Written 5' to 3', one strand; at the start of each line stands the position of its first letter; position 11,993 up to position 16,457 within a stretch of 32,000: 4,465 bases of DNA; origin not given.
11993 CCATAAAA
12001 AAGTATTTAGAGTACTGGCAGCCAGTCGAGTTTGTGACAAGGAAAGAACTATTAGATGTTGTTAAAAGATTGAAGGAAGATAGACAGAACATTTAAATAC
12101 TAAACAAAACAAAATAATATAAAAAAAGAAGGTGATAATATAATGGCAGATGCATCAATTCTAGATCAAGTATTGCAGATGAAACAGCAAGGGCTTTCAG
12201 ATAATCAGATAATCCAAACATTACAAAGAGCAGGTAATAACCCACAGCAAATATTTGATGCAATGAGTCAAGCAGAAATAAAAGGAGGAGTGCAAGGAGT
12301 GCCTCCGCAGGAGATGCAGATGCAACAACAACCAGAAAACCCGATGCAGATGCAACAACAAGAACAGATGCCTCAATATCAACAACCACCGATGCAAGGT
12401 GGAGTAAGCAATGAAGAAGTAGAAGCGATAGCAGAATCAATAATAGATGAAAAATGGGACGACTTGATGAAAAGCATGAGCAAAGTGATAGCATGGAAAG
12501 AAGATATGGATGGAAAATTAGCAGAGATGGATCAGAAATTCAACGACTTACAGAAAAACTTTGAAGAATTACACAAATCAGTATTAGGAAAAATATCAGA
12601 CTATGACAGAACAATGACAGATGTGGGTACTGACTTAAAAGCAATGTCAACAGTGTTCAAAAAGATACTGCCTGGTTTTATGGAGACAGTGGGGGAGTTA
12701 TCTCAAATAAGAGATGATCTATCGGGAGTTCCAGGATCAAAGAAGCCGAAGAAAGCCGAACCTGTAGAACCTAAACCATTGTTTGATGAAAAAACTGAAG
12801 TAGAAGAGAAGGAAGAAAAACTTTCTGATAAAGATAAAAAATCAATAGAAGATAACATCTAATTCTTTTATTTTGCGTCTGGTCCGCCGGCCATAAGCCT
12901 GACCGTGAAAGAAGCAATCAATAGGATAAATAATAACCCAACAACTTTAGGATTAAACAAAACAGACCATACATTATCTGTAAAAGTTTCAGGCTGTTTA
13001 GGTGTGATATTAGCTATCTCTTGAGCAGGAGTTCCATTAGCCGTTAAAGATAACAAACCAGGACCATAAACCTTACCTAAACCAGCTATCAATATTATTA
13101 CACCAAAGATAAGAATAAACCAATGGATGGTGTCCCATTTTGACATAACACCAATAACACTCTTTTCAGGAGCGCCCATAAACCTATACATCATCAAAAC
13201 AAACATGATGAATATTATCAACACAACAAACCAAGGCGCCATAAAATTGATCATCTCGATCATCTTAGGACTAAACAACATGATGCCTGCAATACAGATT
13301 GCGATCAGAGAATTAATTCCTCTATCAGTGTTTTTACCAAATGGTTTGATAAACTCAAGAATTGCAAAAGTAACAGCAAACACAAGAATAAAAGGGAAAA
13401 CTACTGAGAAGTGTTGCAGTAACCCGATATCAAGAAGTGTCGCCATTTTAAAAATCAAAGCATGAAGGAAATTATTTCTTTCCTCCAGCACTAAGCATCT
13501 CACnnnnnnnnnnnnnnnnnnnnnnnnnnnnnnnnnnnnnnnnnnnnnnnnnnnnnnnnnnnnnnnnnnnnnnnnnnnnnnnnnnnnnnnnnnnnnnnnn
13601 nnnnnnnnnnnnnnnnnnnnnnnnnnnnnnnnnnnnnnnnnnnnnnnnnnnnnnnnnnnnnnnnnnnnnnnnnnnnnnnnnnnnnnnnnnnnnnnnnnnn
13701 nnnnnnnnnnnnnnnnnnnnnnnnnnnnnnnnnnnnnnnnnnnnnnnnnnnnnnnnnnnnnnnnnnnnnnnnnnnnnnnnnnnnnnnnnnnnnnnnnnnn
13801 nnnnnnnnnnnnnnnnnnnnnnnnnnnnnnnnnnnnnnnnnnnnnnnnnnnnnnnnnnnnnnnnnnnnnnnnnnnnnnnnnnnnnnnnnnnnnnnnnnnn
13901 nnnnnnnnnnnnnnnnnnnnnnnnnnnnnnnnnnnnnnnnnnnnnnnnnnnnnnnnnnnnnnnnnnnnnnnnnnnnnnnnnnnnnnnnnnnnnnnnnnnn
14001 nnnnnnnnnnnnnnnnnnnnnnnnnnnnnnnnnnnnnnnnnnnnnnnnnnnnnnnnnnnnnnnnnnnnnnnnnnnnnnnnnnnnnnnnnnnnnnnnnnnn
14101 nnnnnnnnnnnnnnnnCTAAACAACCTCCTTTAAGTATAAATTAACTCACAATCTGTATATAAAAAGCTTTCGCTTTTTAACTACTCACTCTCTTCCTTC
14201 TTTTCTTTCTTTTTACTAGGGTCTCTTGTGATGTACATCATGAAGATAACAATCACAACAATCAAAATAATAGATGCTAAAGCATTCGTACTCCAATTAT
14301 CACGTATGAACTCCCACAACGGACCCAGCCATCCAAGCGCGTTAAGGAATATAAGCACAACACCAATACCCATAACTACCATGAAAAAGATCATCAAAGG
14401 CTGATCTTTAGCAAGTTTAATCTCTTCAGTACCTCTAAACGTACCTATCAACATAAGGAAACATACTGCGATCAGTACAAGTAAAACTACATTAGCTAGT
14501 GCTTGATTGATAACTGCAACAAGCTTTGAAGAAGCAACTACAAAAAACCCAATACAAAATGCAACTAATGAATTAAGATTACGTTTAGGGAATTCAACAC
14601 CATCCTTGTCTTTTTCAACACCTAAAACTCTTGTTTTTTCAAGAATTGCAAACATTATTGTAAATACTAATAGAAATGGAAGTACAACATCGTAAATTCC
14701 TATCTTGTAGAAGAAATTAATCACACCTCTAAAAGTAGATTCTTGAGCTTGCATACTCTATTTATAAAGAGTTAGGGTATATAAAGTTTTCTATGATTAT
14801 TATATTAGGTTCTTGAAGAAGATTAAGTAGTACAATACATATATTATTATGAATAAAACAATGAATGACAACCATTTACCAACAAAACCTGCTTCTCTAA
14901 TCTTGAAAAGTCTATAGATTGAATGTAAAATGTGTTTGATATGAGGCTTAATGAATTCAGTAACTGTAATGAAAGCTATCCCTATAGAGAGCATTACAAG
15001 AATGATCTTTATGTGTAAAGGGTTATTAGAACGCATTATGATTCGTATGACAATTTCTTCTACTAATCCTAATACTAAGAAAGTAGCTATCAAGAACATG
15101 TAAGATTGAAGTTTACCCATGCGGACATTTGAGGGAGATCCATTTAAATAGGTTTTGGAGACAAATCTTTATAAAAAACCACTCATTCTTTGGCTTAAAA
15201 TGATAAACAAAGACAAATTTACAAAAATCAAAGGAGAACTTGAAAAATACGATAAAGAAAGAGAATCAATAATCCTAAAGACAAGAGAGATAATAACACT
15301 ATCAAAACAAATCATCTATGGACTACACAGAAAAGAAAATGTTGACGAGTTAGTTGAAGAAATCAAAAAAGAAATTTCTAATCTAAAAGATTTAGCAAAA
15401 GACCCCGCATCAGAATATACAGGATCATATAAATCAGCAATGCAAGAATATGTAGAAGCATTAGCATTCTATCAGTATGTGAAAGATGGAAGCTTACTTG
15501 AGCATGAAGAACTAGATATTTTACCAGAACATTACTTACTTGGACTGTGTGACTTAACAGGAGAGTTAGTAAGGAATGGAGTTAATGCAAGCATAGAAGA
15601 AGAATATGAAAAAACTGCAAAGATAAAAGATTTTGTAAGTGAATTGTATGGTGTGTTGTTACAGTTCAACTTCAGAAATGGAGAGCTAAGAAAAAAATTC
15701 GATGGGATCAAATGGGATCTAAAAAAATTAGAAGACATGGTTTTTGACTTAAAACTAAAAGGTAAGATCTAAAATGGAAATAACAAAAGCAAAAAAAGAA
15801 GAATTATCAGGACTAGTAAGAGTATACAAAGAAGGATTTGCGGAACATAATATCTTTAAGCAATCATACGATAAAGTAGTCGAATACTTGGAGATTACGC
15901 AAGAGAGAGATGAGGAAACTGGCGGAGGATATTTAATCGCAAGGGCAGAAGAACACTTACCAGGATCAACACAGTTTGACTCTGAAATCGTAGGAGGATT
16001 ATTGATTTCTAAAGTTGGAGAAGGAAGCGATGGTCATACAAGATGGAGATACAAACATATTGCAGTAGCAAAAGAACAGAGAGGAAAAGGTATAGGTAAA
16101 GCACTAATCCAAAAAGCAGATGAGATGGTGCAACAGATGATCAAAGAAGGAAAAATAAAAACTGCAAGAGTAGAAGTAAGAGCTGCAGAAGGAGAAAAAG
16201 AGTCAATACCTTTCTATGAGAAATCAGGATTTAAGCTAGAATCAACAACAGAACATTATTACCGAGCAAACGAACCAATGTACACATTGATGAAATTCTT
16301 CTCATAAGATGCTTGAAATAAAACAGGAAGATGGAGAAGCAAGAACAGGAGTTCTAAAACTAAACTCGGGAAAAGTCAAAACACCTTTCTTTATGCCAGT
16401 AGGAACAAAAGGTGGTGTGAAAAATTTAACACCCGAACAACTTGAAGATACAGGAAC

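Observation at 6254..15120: A ~9 kb envelope supercluster: a secretion ATPase and platform with no pilin or archaellin, flanked by unassigned coiled-coil and membrane families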

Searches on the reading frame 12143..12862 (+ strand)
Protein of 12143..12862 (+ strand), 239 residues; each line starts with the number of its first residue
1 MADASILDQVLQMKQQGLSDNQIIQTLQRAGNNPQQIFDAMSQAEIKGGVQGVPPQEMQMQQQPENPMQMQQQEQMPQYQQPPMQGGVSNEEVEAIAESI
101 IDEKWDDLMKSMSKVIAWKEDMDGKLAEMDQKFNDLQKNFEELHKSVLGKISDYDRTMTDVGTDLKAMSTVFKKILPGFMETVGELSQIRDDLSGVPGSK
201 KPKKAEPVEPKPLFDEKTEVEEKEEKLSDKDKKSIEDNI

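Call 5: search_protein_families(library=pfam, proteins=[window:12143-12862:+], max_evalue=0.1)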
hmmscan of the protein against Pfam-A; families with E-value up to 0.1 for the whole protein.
window:12143-12862:+ (239 aa): 7 families
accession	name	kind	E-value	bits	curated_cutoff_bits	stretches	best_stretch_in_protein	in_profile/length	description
PF24625.1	DUF7626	-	0.0065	16.7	27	1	10-31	9-30/55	Domain of unknown function (DUF7626)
PF18579.7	Raf1_HTH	-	0.0074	16.4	27.3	1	22-40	21-39/61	Rubisco accumulation factor 1 helix turn helix domain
PF22943.2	HTH_68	-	0.022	14.8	27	0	2-23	2-23/45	Putative helix-turn-helix domain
PF06009.19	Laminin_II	-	0.041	14.3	33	0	107-177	7-73/138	Laminin Domain II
PF04108.17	ATG17_like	-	0.062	13.2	43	1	82-167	103-180/355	Autophagy protein ATG17-like domain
PF17452.7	YnfE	-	0.076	13.8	25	0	71-108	31-68/78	Uncharacterized YnfE-like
PF24151.2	ArlX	-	0.086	12.7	28.7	0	57-155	27-113/229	ArlX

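Call 6: search_protein_families(library=ncbifam, proteins=[window:12143-12862:+], max_evalue=0.1)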
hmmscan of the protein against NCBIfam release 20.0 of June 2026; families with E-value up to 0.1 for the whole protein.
window:12143-12862:+ (239 aa): 2 families
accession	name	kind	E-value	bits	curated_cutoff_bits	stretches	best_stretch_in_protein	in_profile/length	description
TIGR04527.1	mycoplas_twoTM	subfamily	0.041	13.6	125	1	88-166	51-124/248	MG_279/MG_280 family protein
NF058591.1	archaellum_scaf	equivalog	0.066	12.8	225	0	54-155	33-124/250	archaellum flagellar motor scaffold protein FlaX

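Call 37: search_protein_families(library=pfam, alignment_id=A2, max_evalue=0.1)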
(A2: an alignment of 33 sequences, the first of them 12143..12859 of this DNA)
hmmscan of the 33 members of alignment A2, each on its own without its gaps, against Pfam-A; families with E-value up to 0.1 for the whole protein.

A. member 1, window:12143-12859:+ (239 aa): 7 families
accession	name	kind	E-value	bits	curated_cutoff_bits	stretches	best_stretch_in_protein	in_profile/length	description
PF24625.1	DUF7626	-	0.0065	16.7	27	1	10-31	9-30/55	Domain of unknown function (DUF7626)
PF18579.7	Raf1_HTH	-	0.0074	16.4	27.3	1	22-40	21-39/61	Rubisco accumulation factor 1 helix turn helix domain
PF22943.2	HTH_68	-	0.022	14.8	27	0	2-23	2-23/45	Putative helix-turn-helix domain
PF06009.19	Laminin_II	-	0.041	14.3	33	0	107-177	7-73/138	Laminin Domain II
PF04108.17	ATG17_like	-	0.062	13.2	43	1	82-167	103-180/355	Autophagy protein ATG17-like domain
PF17452.7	YnfE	-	0.076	13.8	25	0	71-108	31-68/78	Uncharacterized YnfE-like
PF24151.2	ArlX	-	0.086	12.7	28.7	0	57-155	27-113/229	ArlX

B. families by the number of members that match (of 33 scanned): 133 families (the first 25 are shown)
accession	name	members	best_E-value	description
PF10046.14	BLOC1_2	20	0.0034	Biogenesis of lysosome-related organelles complex-1 subunit 2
PF18579.7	Raf1_HTH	19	0.0049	Rubisco accumulation factor 1 helix turn helix domain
PF06419.17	COG6_N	17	0.0016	Conserved oligomeric complex COG6, N-terminal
PF06009.19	Laminin_II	15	0.0072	Laminin Domain II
PF24625.1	DUF7626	13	5.5e-05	Domain of unknown function (DUF7626)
PF07889.17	DUF1664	13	0.013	Protein of unknown function (DUF1664)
PF01519.22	DUF16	11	0.00025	Protein of unknown function DUF16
PF10392.15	COG5_N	9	7.7e-06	Conserved oligomeric Golgi complex subunit 5, N-terminal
PF09288.16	UBA_3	8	0.00014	Fungal ubiquitin-associated domain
PF06103.16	DUF948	8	0.0021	Bacterial protein of unknown function (DUF948)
PF04108.17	ATG17_like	7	0.0016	Autophagy protein ATG17-like domain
PF14932.11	HAUS-augmin3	7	0.0016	HAUS augmin-like complex subunit 3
PF04513.17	Baculo_PEP_C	7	0.0064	Baculovirus polyhedron envelope protein, PEP, C terminus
PF00627.37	UBA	6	0.004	UBA/TS-N domain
PF24899.1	UBA_DHX29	6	0.0062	ATP-dependent RNA helicase DHX29, UBA domain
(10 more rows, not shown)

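Call 38: search_solved_structures(query=A2, max_evalue=10, show_alignments=2)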
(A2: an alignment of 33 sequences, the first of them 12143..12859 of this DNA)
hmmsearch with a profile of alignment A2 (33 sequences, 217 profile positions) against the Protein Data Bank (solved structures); distinct sequences matched with E-value up to 10: 6.
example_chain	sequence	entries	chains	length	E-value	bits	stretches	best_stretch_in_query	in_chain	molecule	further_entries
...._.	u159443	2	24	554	3.5e-06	30.3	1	112-205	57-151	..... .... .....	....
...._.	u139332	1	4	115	0.0021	21.2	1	124-202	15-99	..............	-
6gap_A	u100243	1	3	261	1.2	12.2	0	138-207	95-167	Outer capsid protein sigma-1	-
1l8d_A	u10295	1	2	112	1.3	12.2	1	125-164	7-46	DNA double-strand break repair rad50 ATPase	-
8snb_8Q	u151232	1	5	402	1.9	11.6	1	125-169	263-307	Tektin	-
6zff_A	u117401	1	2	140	4.4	10.4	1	124-164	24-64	DNA double-strand break repair Rad50 ATPase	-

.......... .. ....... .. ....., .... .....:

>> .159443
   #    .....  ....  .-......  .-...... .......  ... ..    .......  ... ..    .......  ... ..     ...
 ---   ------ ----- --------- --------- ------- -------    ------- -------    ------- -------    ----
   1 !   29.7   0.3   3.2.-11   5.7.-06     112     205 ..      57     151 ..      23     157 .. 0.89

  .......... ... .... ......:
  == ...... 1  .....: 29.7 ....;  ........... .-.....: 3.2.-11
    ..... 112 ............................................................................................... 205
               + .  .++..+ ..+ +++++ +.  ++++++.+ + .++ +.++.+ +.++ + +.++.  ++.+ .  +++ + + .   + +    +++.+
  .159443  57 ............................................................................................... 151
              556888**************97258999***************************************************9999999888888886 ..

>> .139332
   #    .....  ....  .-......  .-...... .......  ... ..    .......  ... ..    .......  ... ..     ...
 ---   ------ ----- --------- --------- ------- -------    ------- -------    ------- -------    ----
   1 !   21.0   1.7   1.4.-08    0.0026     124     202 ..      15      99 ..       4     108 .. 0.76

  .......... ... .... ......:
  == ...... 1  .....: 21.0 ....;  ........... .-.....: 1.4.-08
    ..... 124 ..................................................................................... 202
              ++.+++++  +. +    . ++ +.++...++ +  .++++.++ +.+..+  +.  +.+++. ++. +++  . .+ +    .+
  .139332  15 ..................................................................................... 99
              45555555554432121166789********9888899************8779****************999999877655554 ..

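Call 74: search_protein_families(library=pfam, proteins=[P0241], max_evalue=0.01)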
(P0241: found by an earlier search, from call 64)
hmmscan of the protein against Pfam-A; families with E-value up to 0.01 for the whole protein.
P0241 (165 aa): 0 families

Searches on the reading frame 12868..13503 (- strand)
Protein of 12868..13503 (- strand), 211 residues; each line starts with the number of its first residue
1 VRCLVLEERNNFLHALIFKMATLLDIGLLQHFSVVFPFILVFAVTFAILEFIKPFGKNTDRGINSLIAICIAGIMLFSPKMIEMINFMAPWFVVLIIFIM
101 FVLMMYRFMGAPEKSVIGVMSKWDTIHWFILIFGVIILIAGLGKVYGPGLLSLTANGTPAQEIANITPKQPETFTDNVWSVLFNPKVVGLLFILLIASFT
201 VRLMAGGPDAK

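Call 5: search_protein_families(library=pfam, proteins=[window:12868-13503:-], max_evalue=0.1)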
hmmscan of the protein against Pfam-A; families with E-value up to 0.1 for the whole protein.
window:12868-13503:- (211 aa): 1 family
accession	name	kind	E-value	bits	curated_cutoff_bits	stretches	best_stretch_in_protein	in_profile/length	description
PF10326.15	7TM_GPCR_Str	-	0.09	12.6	22.4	0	38-140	40-140/307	Serpentine type 7TM GPCR chemoreceptor Str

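Call 6: search_protein_families(library=ncbifam, proteins=[window:12868-13503:-], max_evalue=0.1)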
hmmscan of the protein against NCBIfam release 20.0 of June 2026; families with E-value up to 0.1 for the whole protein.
window:12868-13503:- (211 aa): 1 family
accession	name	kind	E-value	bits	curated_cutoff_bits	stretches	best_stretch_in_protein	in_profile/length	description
NF008877.0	PRK11913.1-2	equivalog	0.061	12.4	247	1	124-168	164-209/264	phenylalanine 4-monooxygenase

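Call 74: search_protein_families(library=pfam, proteins=[P0241], max_evalue=0.01)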
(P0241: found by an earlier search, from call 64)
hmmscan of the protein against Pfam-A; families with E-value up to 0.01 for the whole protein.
P0241 (165 aa): 0 families

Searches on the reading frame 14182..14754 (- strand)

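Call 5: search_protein_families(library=pfam, proteins=[window:14182-14754:-], max_evalue=0.1)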
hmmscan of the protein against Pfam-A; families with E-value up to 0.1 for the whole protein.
window:14182-14754:- (190 aa): 3 families
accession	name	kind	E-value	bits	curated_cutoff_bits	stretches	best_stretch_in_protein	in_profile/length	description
PF20517.3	TMEM127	-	6.9e-05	23.3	25.3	1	121-186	14-78/113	Transmembrane protein 127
PF23933.1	DUF7269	-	0.042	14.3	29.1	0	63-112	3-52/162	Family of unknown function (DUF7269)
PF10864.13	DUF2663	-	0.093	13.5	25.2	1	120-189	22-83/127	Protein of unknown function (DUF2663)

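Call 6: search_protein_families(library=ncbifam, proteins=[window:14182-14754:-], max_evalue=0.1)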
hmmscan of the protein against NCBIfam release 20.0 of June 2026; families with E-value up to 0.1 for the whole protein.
window:14182-14754:- (190 aa): 5 families
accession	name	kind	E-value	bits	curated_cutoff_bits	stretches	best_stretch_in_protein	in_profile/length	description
NF033480.1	bifunc_MprF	equivalog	0.0005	18.5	600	1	79-188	405-521/841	bifunctional lysylphosphatidylglycerol flippase/synthetase MprF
TIGR03025.1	EPS_sugtrans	subfamily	0.012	14.9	295.55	1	66-184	11-123/445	exopolysaccharide biosynthesis polyprenyl glycosylphosphotransferase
NF033218.1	anchor_AmaP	equivalog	0.015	15.1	55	1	122-184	11-77/166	alkaline shock response membrane anchor protein AmaP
NF045951.1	MAG0110_fam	subfamily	0.02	14.2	98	1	27-178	63-195/237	MAG0110 family membrane protein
NF043039.1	HgcAB_like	equivalog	0.024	14.2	285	1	49-179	144-274/350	HgcAB-like fusion protein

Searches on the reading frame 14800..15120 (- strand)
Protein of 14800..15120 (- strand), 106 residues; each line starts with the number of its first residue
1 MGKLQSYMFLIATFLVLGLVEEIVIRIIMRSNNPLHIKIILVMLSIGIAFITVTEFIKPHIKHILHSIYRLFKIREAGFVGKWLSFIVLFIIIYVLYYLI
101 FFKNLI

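Call 5: search_protein_families(library=pfam, proteins=[window:14800-15120:-], max_evalue=0.1)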
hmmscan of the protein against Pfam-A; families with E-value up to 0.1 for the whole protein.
window:14800-15120:- (106 aa): 0 families

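Call 6: search_protein_families(library=ncbifam, proteins=[window:14800-15120:-], max_evalue=0.1)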
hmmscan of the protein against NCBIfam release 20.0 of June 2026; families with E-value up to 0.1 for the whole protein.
window:14800-15120:- (106 aa): 0 families

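Call 64: list_cluster_members(proteins=[window:14800-15117:-, window:20188-20682:+, window:11611-12093:+, window:12143-12859:+, window:9210-11507:-, window:18423-20216:+, window:12871-13446:-])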
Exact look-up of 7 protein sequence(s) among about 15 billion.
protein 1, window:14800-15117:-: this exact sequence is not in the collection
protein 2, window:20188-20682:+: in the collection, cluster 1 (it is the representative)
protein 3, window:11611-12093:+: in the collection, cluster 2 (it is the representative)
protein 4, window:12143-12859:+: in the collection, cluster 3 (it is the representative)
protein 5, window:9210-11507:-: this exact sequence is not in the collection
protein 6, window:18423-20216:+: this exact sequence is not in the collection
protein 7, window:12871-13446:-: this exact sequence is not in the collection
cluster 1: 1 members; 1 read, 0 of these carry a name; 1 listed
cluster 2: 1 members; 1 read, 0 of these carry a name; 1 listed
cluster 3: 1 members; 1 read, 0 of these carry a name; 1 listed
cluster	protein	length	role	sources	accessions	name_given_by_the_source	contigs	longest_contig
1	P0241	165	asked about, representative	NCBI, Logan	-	-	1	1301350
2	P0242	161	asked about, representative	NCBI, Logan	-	-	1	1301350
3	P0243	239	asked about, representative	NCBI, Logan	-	-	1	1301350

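Call 71: list_cluster_members(proteins=[window:14803-15120:-, window:14951-15100:+, window:9213-11510:-, window:8470-9213:-, window:12871-13491:-])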
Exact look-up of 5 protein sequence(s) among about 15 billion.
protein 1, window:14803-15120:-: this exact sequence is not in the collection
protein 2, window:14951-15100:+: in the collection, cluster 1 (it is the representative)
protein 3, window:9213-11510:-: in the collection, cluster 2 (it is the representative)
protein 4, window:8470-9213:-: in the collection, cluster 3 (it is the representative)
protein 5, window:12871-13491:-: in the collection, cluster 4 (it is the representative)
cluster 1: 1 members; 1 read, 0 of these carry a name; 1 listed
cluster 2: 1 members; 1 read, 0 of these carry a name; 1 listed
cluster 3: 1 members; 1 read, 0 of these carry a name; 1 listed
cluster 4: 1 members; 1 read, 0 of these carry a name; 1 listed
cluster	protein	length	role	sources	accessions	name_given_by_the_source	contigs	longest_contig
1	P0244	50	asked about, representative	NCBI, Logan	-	-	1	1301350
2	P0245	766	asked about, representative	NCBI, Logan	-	-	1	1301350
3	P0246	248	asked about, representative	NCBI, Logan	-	-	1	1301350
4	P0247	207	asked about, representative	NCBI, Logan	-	-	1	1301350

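Call 74: search_protein_families(library=pfam, proteins=[P0241], max_evalue=0.01)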
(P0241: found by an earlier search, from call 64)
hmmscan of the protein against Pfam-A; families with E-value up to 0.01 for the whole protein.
P0241 (165 aa): 0 families

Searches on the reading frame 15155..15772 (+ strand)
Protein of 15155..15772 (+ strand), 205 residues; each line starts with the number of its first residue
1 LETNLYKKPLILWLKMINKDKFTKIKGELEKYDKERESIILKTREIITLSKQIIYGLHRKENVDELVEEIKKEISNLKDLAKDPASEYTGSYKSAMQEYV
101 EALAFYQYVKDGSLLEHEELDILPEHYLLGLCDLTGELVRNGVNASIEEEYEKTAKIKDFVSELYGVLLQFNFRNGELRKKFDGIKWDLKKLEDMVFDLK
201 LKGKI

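Call 5: search_protein_families(library=pfam, proteins=[window:15155-15772:+], max_evalue=0.1)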
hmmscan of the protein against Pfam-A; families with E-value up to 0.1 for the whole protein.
window:15155-15772:+ (205 aa): 6 families
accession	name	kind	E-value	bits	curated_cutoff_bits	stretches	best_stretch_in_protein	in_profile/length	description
PF01997.21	Translin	-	4.3e-34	118.7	25.9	1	35-203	2-205/205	Translin family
PF14479.11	HeLo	-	0.0059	16.9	23.2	1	20-86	116-183/205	Prion-inhibition and propagation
PF10368.14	YkyA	-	0.011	15.9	28.8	1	3-114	35-143/186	Putative cell-wall binding lipoprotein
PF05008.21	V-SNARE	-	0.05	14.5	25.9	0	59-99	44-84/92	Vesicle transport v-SNARE protein N-terminus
PF03750.18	Csm2_III-A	-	0.051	14.8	24.8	1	21-86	34-93/115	Csm2 Type III-A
PF01602.26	Adaptin_N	-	0.065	12.2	37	1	44-80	316-352/524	Adaptin N terminal region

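Call 6: search_protein_families(library=ncbifam, proteins=[window:15155-15772:+], max_evalue=0.1)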
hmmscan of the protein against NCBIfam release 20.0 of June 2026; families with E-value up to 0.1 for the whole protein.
window:15155-15772:+ (205 aa): 9 families
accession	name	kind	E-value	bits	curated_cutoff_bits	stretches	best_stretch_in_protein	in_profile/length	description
NF011157.0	PRK14562.1-2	equivalog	1.3e-33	116.4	238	1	22-197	5-181/191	haloacid dehalogenase superfamily protein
NF011161.0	PRK14562.1-6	equivalog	5.9e-29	100.8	228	1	20-200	16-201/218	haloacid dehalogenase superfamily protein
NF011159.0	PRK14562.1-4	equivalog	7.7e-22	77.9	269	1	29-183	12-167/198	haloacid dehalogenase superfamily protein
NF011158.0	PRK14562.1-3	equivalog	5.6e-14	52.4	359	1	22-185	6-179/210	haloacid dehalogenase superfamily protein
NF011160.0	PRK14562.1-5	equivalog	8e-14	51.6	291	1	24-185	10-177/213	haloacid dehalogenase superfamily protein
NF011156.0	PRK14562.1-1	equivalog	1e-11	45.3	308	1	19-200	10-196/200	haloacid dehalogenase superfamily protein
NF047516.1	LA_3659_fam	equivalog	0.061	12.9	36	0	20-103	82-165/221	LA_3659 family protein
NF047514.1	SpiroCoCo_N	equivalog_domain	0.061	12.9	75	0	20-103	82-165/221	SpiroCoCo family coiled-coil protein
TIGR00236.1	wecB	equivalog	0.093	11.9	210.15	0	49-83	197-231/366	non-hydrolyzing UDP-N-acetylglucosamine 2-epimerase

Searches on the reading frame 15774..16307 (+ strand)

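Call 7: search_protein_families(library=pfam, proteins=[window:15774-16307:+], max_evalue=0.01)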
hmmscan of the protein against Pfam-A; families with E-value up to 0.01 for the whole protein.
window:15774-16307:+ (177 aa): 5 families
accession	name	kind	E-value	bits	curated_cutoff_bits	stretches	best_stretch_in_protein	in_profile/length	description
PF13508.13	Acetyltransf_7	-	2.9e-12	47.2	27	1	69-154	11-83/84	Acetyltransferase (GNAT) domain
PF00583.31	Acetyltransf_1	-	4.5e-11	43.5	20.7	1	55-153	25-116/116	Acetyltransferase (GNAT) family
PF13673.13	Acetyltransf_10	-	3.3e-09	37.2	23.6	1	85-154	52-108/128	Acetyltransferase (GNAT) domain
PF08445.16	FR47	-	0.00076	19.9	22.1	1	96-159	27-83/86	FR47-like protein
PF14542.12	Acetyltransf_CG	-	0.0039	17.7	30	1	89-120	23-54/80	GCN5-related N-acetyl-transferase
